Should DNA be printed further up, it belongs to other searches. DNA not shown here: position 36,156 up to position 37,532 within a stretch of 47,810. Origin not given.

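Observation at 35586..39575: Uncharacterised four-gene cassette: His-less PAS/HATPase pseudo-kinase plus three paralogous zinc-ribbon proteins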

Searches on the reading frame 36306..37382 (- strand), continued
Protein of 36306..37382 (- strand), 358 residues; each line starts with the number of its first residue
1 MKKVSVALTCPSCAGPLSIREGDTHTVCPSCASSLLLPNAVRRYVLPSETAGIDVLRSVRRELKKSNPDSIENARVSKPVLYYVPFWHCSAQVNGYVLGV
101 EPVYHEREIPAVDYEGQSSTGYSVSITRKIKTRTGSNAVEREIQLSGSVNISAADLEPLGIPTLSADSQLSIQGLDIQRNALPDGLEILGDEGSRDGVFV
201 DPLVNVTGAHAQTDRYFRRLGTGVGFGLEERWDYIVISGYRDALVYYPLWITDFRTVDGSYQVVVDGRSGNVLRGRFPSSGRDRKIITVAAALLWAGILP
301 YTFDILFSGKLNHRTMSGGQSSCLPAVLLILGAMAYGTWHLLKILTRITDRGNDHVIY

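Call 62: search_protein_families(library=pfam, proteins=[L086:3377-3907:+, L081:2436-2966:+, L050:4108-5109:+, P0360, L001:7128-7937:+, L001:9138-9704:+, L081:5962-6588:+], max_evalue=1)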
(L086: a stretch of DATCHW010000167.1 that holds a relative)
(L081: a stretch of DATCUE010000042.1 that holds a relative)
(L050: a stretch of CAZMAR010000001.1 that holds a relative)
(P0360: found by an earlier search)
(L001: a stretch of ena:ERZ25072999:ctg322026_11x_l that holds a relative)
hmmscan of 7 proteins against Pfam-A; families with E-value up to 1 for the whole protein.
L086:3377-3907:+ (176 aa): 5 families
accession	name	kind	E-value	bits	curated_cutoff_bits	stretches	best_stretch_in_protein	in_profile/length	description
PF09384.15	UTP15_C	-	0.028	14.6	33.1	1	22-160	16-146/147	UTP15 C terminal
PF25100.1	DUF7809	-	0.11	13.2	27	0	106-166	36-97/160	Domain of unknown function (DUF7809)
PF09368.15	Sas10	-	0.15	13.1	25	0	52-107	11-65/74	Sas10 C-terminal domain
PF00042.28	Globin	-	0.17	12.9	22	1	128-171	12-61/117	Globin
PF24989.1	DUF7776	-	0.36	11.7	27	1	133-170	12-49/70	Domain of unknown function (DUF7776)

L081:2436-2966:+ (176 aa): 5 families
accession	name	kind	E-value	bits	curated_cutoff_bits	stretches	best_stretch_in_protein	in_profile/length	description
PF20663.3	COG4_N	-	0.0087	16.5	27.3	1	74-154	10-90/107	Conserved oligomeric Golgi complex subunit 4, N-terminal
PF05833.16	NFACT_N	-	0.02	14.1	31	1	26-81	290-345/456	NFACT N-terminal and middle domains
PF04513.17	Baculo_PEP_C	-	0.022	15.3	38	1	121-170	40-90/140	Baculovirus polyhedron envelope protein, PEP, C terminus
PF06160.17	EzrA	-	0.027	13.2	39.6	1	46-166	59-180/557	Septation ring formation regulator, EzrA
PF13250.11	DUF4041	-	0.062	13.6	27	0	145-168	26-49/56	Domain of unknown function (DUF4041)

L050:4108-5109:+ (333 aa): 4 families
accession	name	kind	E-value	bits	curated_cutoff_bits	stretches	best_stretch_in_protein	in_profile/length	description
PF13421.11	Band_7_1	-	2e-55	188.1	24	1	28-228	10-210/211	SPFH domain-Band 7 family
PF01145.31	Band_7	-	1.6e-13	51.5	23.6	1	36-230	2-164/176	SPFH domain / Band 7 family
PF09851.14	SHOCT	-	1.1e-08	35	27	1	305-330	3-28/28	Short C-terminal domain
PF05120.17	GvpG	-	0.01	16.4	30.6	1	301-333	33-65/67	Gas vesicle protein G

P0360 (341 aa): 40 families (the best 25 are shown)
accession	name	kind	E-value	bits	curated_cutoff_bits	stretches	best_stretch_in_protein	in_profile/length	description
PF08271.17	Zn_Ribbon_TF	-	1.6e-13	50.4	29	2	5-45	1-42/43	TFIIB zinc-binding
PF12760.12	Zn_ribbon_IS1595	-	5.5e-05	23.5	25.4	1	6-31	20-46/46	Transposase zinc-ribbon domain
PF09723.15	Zn_ribbon_8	-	0.0006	20.2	34.4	2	53-79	5-34/41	Zinc ribbon domain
PF08792.16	A2L_zn_ribbon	-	0.0022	18.1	22.9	1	5-29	4-28/33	A2L zinc ribbon domain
PF23455.1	DUF7129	-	0.0034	17.5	30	1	50-80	8-36/45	Domain of unknown function (DUF7129)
PF11781.13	Zn_ribbon_RRN7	-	0.0052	16.9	27.1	1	6-29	6-28/32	Zinc-finger of RNA-polymerase I-specific TFIIB, Rrn7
PF17915.7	zf_Rg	-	0.0054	16.6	25.5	1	2-39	5-44/49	Reverse gyrase zinc finger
PF01780.25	Ribosomal_L37ae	-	0.0061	17.1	21.9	0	4-30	33-59/85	Ribosomal L37ae protein family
PF06221.18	zf-C2HC5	-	0.018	15.5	25.8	1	55-82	19-44/54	Putative zinc finger motif, C2HC5-type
PF21344.3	Zn_ribbon_LysW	-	0.027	14.6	27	1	6-31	2-30/46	Alpha-aminoadipate carrier protein LysW-like, globular domain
PF12773.13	DZR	-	0.035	14.7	27.3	1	7-78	1-45/45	Double zinc ribbon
PF14354.12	Lar_restr_allev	-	0.037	14.7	28.6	0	73-86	5-18/58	Restriction alleviation protein Lar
PF23165.1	zf-C2H2_FBX41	-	0.093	12.7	24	1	4-18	2-16/30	F-box only protein 41 C2H2 zinc finger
PF19134.6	DUF5817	-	0.1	13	31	1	56-79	6-29/57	Domain of unknown function (DUF5817)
PF17283.8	Zn_ribbon_SprT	-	0.11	13.1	28.1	0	25-63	7-34/38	SprT-like zinc ribbon domain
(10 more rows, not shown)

L001:7128-7937:+ (269 aa): 7 families
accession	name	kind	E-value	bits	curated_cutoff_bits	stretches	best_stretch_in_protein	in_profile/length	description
PF19134.6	DUF5817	-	0.011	16.2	31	1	10-57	4-51/57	Domain of unknown function (DUF5817)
PF14764.12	SPG48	-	0.012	16.4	25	1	166-220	43-96/118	AP-5 complex subunit, vesicle trafficking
PF24463.1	DUF7577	-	0.027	14.5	28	0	28-37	3-12/27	Domain of unknown function (DUF7577)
PF25122.1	DUF7815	-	0.094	13.1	25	1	10-35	3-26/27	Domain of unknown function (DUF7815)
PF01988.24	VIT1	-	0.17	12.2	28.1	1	211-260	134-182/214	VIT family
PF22289.1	DmmA-like_C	-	0.29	11.6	27.4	1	9-39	1-30/44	Dimethylamine monooxygenase subunit DmmA-like, C-terminal domain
PF07295.17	DUF1451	-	0.57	10.8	26.1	1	8-39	112-143/146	Zinc-ribbon containing domain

L001:9138-9704:+ (188 aa): 10 families
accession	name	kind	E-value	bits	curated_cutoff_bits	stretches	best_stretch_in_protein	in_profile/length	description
PF23547.1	Zn_ribbon_FGT1_1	-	0.014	15.4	27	1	6-30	3-27/35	FORGETTER1 first zinc ribbon domain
PF12773.13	DZR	-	0.083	13.5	27.3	1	8-34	15-35/45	Double zinc ribbon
PF08209.17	Sgf11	-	0.096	12.7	26.4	0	22-36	3-17/33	Sgf11 (transcriptional regulation protein)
PF14446.12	Prok-RING_1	-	0.16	12.4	29.1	1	7-30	6-27/54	Prokaryotic RING finger family 1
PF07295.17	DUF1451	-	0.31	11.6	26.1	1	5-32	113-140/146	Zinc-ribbon containing domain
PF03966.22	Trm112p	-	0.36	11.2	22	1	6-30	8-32/40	Trm112p-like protein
PF03119.21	DNA_ligase_ZBD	-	0.4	11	25.8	1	7-28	1-22/27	NAD-dependent DNA ligase C4 zinc finger domain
PF08271.17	Zn_Ribbon_TF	-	0.41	10.7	29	1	7-29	2-25/43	TFIIB zinc-binding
PF24444.1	DUF7563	-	0.55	10.2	27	0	19-35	22-38/39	Family of unknown function (DUF7563)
PF06677.18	Auto_anti-p27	-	0.83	10.2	24.1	0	3-30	13-40/40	Sjogren's syndrome/scleroderma autoantigen 1 (Autoantigen p27)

L081:5962-6588:+ (208 aa): 9 families
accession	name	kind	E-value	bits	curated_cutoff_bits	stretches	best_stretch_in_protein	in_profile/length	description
PF07754.17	HVO_2753_ZBP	-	0.013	15.8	33.2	1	14-37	1-24/46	Small zinc finger protein HVO_2753-like, Zn-binding pocket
PF13240.11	Zn_Ribbon_1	-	0.015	15.5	25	0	29-37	13-21/23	zinc-ribbon domain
PF14446.12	Prok-RING_1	-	0.052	13.9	29.1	1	12-39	5-30/54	Prokaryotic RING finger family 1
PF02150.21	Zn_ribbon_RPB9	-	0.092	13.1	25.2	1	14-40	4-32/36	RNA polymerases M/15 Kd subunit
PF10058.14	Zn_ribbon_10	-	0.11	12.8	24.2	1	11-37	22-52/54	ER junction formation factor lunapark, zinc ribbon finger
PF08271.17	Zn_Ribbon_TF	-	0.3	11.1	29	1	13-37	2-27/43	TFIIB zinc-binding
PF13717.11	Zn_ribbon_4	-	0.34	11.3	30.3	0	32-45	5-18/36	zinc-ribbon domain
PF13248.11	Zn_ribbon_3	-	0.39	10.7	27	0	30-37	3-10/26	zinc-ribbon domain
PF12172.15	zf-ChsH2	-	0.45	10.8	23.2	0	8-19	8-19/37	ChsH2, rubredoxin-like zinc ribbon domain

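Call 67: search_solved_structures(query=A5, max_evalue=10)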
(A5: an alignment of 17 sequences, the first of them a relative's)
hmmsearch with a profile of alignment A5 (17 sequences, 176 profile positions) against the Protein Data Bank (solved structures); distinct sequences matched with E-value up to 10: 18.
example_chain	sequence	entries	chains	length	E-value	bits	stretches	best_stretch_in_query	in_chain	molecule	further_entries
7tbi_M1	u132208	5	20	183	0.0094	18.9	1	110-172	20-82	Nsp1 | NUP62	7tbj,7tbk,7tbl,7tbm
5cws_C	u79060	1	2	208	0.017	18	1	110-172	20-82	Nucleoporin NSP1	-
4xco_C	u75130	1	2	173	0.018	17.9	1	3-100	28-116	Signal recognition particle 54 kDa protein,signal sequence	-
3edv_A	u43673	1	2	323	0.049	16.5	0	126-173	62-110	Spectrin beta chain, brain 1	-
8a3k_UNK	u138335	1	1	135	0.062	16.2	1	46-161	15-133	sc-apCC-4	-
7tbi_X1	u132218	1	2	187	0.11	15.4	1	113-170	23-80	Nsp1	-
1quu_A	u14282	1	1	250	0.17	14.8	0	127-170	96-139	HUMAN SKELETAL MUSCLE ALPHA-ACTININ 2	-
8qae_A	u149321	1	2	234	0.56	13.1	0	122-167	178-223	sc-apCC-6-SLLA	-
2n5e_A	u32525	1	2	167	0.98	12.3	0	129-173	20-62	Apolipoprotein A-I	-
9r1n_A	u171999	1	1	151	1.2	12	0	46-162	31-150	sc-apCC-4-DPH-2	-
4hrv_A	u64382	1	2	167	1.6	11.6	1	96-142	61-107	Putative lipoprotein GNA1162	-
5g6u_A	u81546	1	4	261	2.7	10.9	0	125-174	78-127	LANGERIN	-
1sjj_A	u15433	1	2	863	2.8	10.8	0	73-169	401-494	actinin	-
9uvz_A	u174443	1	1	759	6.2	9.7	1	120-173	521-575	Lysophosphatidic acid receptor 2,ARK1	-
21ty_A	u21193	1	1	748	7.9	9.3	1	120-173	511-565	Free fatty acid receptor 2,human free fatty acid receptor 2 (FFA2) fused with de novo desi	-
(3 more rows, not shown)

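Call 68: search_protein_families(library=ncbifam, proteins=[L086:3377-3904:+, L081:2436-2963:+, L050:4108-5109:+, P0360], max_evalue=1)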
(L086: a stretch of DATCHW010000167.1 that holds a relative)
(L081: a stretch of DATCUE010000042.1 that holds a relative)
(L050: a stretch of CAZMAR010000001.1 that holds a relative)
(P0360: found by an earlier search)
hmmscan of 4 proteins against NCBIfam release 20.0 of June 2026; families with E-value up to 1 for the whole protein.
L086:3377-3904:+ (176 aa): 3 families
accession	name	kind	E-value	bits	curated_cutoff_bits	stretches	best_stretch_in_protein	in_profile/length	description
NF047596.1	LIMLP_15305_fam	equivalog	6.3e-08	32.7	210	1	4-171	4-172/175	LIMLP_15305 family protein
TIGR02787.1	codY_Gpos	equivalog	0.031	13.4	267.2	1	5-156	26-179/251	GTP-sensing pleiotropic transcriptional regulator CodY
NF041344.1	XopF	subfamily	0.11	11.1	500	1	33-172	410-543/549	XopF/Hpa4 family type III secretion system effector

L081:2436-2963:+ (176 aa): 5 families
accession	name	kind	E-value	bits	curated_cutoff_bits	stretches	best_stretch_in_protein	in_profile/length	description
NF047596.1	LIMLP_15305_fam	equivalog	2.5e-15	56.8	210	1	12-169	19-172/175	LIMLP_15305 family protein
NF052627.1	SrfE_fam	equivalog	0.013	14.3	610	1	47-146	316-417/470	SrfE family effector protein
NF045487.1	ASRP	equivalog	0.013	14.2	300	1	42-163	151-272/593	archaea-specific SMC-related protein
NF003409.0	PRK04778.1-3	equivalog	0.029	13.1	562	1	43-155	326-432/570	septation ring formation regulator EzrA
NF004432.0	PRK05771.3-1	equivalog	0.092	11.1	1044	1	117-171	192-245/643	V-type ATP synthase subunit I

L050:4108-5109:+ (333 aa): 4 families
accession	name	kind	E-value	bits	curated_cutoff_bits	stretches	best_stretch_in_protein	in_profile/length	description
TIGR01933.1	hflK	equivalog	0.00022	20.7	159.4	1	145-223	78-157/261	FtsH protease activity modulator HflK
NF000145.1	vanZ-F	exception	0.063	13.6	375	1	163-212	90-137/206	glycopeptide resistance protein VanZ-F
NF045865.1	glide_MMOB4860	equivalog_domain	0.17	12.3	55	1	279-332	95-147/150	MMOB4860 family gliding motility internal complex protein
NF045790.1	OxalOxreddelta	equivalog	0.24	10.5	230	1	213-274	118-176/316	oxalate oxidoreductase subunit delta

P0360 (341 aa): 24 families
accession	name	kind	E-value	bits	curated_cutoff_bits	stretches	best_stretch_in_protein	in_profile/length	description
TIGR02605.1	CxxC_CxxC_SSSS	subfamily_domain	1.2e-05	25.2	31.3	2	53-80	5-35/52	FmdB family zinc ribbon protein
NF001606.0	PRK00398.1-3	equivalog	0.00038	20.2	72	1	4-29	2-26/44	DNA-directed RNA polymerase subunit P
NF047912.1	ECs_2282_CxxC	subfamily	0.00043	20.1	37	2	3-31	1-36/60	ECs_2282 family putative zinc-binding protein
TIGR00280.1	eL43_euk_arch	equivalog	0.001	19.3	95.8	1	50-79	33-62/92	50S ribosomal protein L37Ae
NF001607.0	PRK00398.1-4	equivalog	0.0029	17.3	89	1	5-30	10-36/53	DNA-directed RNA polymerase subunit P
TIGR03670.1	rpoB_arch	equivalog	0.0054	15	811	1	48-80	533-565/599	DNA-directed RNA polymerase subunit B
NF003058.0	PRK03976.1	equivalog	0.01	15.8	87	2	48-78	31-61/91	50S ribosomal protein L37ae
TIGR00595.1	priA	equivalog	0.011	14.3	230.35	1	5-34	226-255/509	replication restart helicase PriA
NF001608.0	PRK00398.1-6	equivalog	0.013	15.3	84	1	53-78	3-28/46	DNA-directed RNA polymerase subunit P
NF034126.3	PRK09521.1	equivalog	0.015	15.1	90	1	3-32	143-170/180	exosome complex RNA-binding protein Csl4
NF041259.1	mono_DmmA_fam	domain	0.05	13.9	60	1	37-89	35-88/101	dimethylamine monooxygenase subunit DmmA family protein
NF001629.0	PRK00415.1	equivalog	0.096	12.2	70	1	6-30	16-41/62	30S ribosomal protein S27e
NF041910.1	HVO_0416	equivalog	0.11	12.5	80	1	51-78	32-55/58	HVO_0416 family zinc finger protein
NF001605.0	PRK00398.1-2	equivalog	0.16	11.9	63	0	5-29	2-25/43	DNA-directed RNA polymerase subunit P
NF006335.0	PRK08565.1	equivalog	0.17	9.3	1402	0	48-81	1049-1082/1116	DNA-directed RNA polymerase subunit B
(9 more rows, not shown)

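Call 78: find_related_loci(query=A1, collection=viral_contigs, flank=5000)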
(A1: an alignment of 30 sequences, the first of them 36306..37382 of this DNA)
Query A1 (358 aa) in viral_contigs; peptide patterns used: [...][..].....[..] (x = any residue, [..] = any of these).
17 stretches matched a pattern, but none encodes a relative of the query by tblastn (E <= 1e-3).

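Call 86: search_protein_families(library=pfam, proteins=[L045:906-1601:+, L045:1568-2917:+, L045:3037-3405:+, L045:4047-5228:+, L045:7663-8421:-, L045:9748-11058:+, L045:11069-12205:+, L045:12208-12837:-], max_evalue=0.01)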
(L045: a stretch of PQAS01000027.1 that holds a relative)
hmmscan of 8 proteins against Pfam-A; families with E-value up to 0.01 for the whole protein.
L045:906-1601:+ (231 aa): 2 families
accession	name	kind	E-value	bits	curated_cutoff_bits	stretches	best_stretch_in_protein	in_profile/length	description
PF02602.20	HEM4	-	5.5e-42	143.9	27.5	2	16-213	4-219/231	Uroporphyrinogen-III synthase HemD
PF13460.12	NAD_binding_10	-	0.0008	19.8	27.2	0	158-208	52-89/184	NAD(P)H-binding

L045:1568-2917:+ (449 aa): 3 families
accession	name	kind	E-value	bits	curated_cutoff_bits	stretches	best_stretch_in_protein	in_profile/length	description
PF07685.20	GATase_3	-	6.2e-36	124.3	27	1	251-438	1-194/196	CobB/CobQ-like glutamine amidotransferase domain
PF01656.29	CbiA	-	1.4e-18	67.5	25.4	1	15-198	2-122/125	CobQ/CobB/MinD/ParA nucleotide binding domain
PF13500.12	AAA_26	-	4.1e-15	56.6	27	1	13-193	2-195/198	AAA domain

L045:3037-3405:+ (122 aa): 1 family
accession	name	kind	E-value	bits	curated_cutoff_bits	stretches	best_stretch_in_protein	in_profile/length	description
PF02452.23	PemK_toxin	-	3.4e-32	111.3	23.1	1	13-118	1-108/109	PemK-like, MazF-like toxin of type II toxin-antitoxin system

L045:4047-5228:+ (393 aa): 10 families
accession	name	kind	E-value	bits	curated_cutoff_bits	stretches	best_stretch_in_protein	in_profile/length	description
PF13421.11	Band_7_1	-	1.7e-41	142.6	24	1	43-244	10-209/211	SPFH domain-Band 7 family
PF12773.13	DZR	-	4e-21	75.3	27.3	2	319-364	1-45/45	Double zinc ribbon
PF13240.11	Zn_Ribbon_1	-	2.1e-19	69.1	25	3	318-339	1-22/23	zinc-ribbon domain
PF13248.11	Zn_ribbon_3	-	6.4e-13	48.1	27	3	317-340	3-26/26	zinc-ribbon domain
PF17032.10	Zn_ribbon_15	-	9.6e-10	39.6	28.9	0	316-337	52-73/73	zinc-ribbon family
PF01145.31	Band_7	-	1.9e-09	38.2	23.6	1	51-241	2-158/176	SPFH domain / Band 7 family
PF24460.1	DUF7575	-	5.9e-07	29.2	28.5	0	370-392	5-27/28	Domain of unknown function (DUF7575)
PF10571.15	UPF0547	-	1.1e-06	29.1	29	1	345-367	2-24/26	Uncharacterised protein family UPF0547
PF18912.6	DZR_2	-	6.3e-05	23.2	27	1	333-367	10-46/56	Double zinc ribbon domain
PF24463.1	DUF7577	-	7.9e-05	22.6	28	0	317-339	3-25/27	Domain of unknown function (DUF7577)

L045:7663-8421:- (252 aa): 15 families
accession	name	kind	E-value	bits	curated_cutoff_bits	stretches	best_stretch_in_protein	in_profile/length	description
PF08241.18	Methyltransf_11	-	5.1e-25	88.4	21.2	1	48-144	1-95/95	Methyltransferase domain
PF13649.12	Methyltransf_25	-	9.8e-25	87.5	27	1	47-140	1-97/97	Methyltransferase domain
PF13847.12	Methyltransf_31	-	1.6e-17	64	27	1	44-148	4-113/145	Methyltransferase domain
PF13489.12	Methyltransf_23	-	6.1e-16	59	27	1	38-202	16-161/164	Methyltransferase domain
PF01209.24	Ubie_methyltran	-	1.1e-14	54.9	20.1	1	10-143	12-150/233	ubiE/COQ5 methyltransferase family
PF08242.18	Methyltransf_12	-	1.2e-14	55.2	30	1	48-140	1-96/98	Methyltransferase domain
PF02353.26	CMAS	-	3e-08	33.7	27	1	38-146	54-166/273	Mycolic acid cyclopropane synthetase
PF03848.20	TehB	-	5.5e-06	26.4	20.4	1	41-83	28-70/193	Tellurite resistance protein TehB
PF05175.20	MTS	-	9.5e-06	25.8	23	1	39-114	27-104/170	Methyltransferase small domain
PF05724.17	TPMT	-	0.00025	21.2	26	1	44-85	38-79/218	Thiopurine S-methyltransferase (TPMT)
PF01728.25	FtsJ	-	0.0006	20.2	24.1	1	35-79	14-59/181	FtsJ-like methyltransferase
PF09445.16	Methyltransf_15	-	0.0006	19.9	22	1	46-95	3-54/165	RNA cap guanine-N2 methyltransferase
PF01135.25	PCMT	-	0.0011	19.2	20.3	1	38-100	69-132/210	Protein-L-isoaspartate(D-aspartate) O-methyltransferase (PCMT)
PF08003.17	Methyltransf_9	-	0.0025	17.3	23.8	1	39-141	111-214/315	Protein of unknown function (DUF1698)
PF13679.12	Methyltransf_32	-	0.0041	17.5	27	1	38-89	20-77/143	Methyltransferase domain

L045:9748-11058:+ (436 aa): 1 family
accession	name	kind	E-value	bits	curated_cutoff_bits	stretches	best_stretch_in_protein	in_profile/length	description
PF00291.31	PALP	-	9.4e-28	97.8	35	1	120-404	32-295/295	Pyridoxal-phosphate dependent enzyme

L045:11069-12205:+ (378 aa): 2 families
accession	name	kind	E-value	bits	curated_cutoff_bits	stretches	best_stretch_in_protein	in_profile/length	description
PF02775.26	TPP_enzyme_C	-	3.2e-14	53.4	21.9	1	235-340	22-138/151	Thiamine pyrophosphate enzyme, C-terminal TPP binding domain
PF02776.23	TPP_enzyme_N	-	2.2e-08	34.3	26.8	1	13-114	6-107/119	Thiamine pyrophosphate enzyme, N-terminal TPP binding domain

L045:12208-12837:- (209 aa): 2 families
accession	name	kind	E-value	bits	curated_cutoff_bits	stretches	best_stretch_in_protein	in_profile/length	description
PF04476.19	4HFCP_synth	-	2.6e-79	266.6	22.4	1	1-202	24-227/228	4-HFC-P synthase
PF01729.25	QRPTase_C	-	0.007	16.5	23.1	0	38-180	25-153/169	Quinolinate phosphoribosyl transferase, C-terminal domain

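Call 91: fold_search(model_id=the predicted structure, library=viral)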
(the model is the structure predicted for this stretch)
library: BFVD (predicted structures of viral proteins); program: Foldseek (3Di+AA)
matches with E <= 10: 403; with E <= 0.001: 2
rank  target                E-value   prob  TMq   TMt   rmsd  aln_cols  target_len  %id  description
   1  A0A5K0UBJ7            1.2e-08  1.00  0.37  0.29  16.1       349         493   14  DnaJ-like subfamily C member 3 [Yasminevirus sp. GU-2018]
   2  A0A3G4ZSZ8            4.3e-07  1.00  0.33  0.34   7.5       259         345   11  DnaJ-like subfamily C member 3 [Edafosvirus sp.]
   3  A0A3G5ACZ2            5.5e-02  0.10  0.09  0.13  16.3       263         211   12  Uncharacterized protein [Satyrvirus sp.]
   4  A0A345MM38            1.0e-01  0.06  0.07  0.13  16.3       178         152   10  (no name in the UniProt tables at hand)
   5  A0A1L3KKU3            2.6e-01  0.08  0.12  0.07  23.4       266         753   13  Uncharacterized protein [Hubei picorna-like virus 81]
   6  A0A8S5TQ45            2.8e-01  0.07  0.10  0.18  16.6       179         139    9  Uncharacterized protein [Myoviridae sp. ctCXW4]
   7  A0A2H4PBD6            2.9e-01  1.00  0.09  0.65   1.0        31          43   39  Lysine biosynthesis protein LysW [Lactobacillus phage Lenus]
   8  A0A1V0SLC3            3.7e-01  0.07  0.12  0.15  13.6       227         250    8  Uncharacterized protein [Klosneuvirus KNV1]
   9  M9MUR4                3.7e-01  0.04  0.07  0.03  22.2       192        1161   12  (no name in the UniProt tables at hand)
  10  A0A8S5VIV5            3.9e-01  0.11  0.08  0.10  11.9        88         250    9  Lower collar protein [Podoviridae sp. ct9H612]
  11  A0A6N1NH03            3.9e-01  0.02  0.06  0.08  20.0       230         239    8  Putative ORFan [Tupanvirus deep ocean]
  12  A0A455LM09            4.6e-01  0.05  0.09  0.09  29.9       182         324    9  DUF7172 domain-containing protein [Mycobacterium phage CRB2]
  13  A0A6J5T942            4.9e-01  0.20  0.10  0.08  13.6       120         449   17  DNA polymerase I [uncultured Caudovirales phage]
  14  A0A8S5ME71            4.9e-01  0.09  0.12  0.12  17.9       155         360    8  Uncharacterized protein [Siphoviridae sp. ctYh54]
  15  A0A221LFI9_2          5.4e-01  0.03  0.05  0.02  25.2       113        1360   11  Genome polyprotein [Barns Ness breadcrumb sponge picorna-like virus 3]
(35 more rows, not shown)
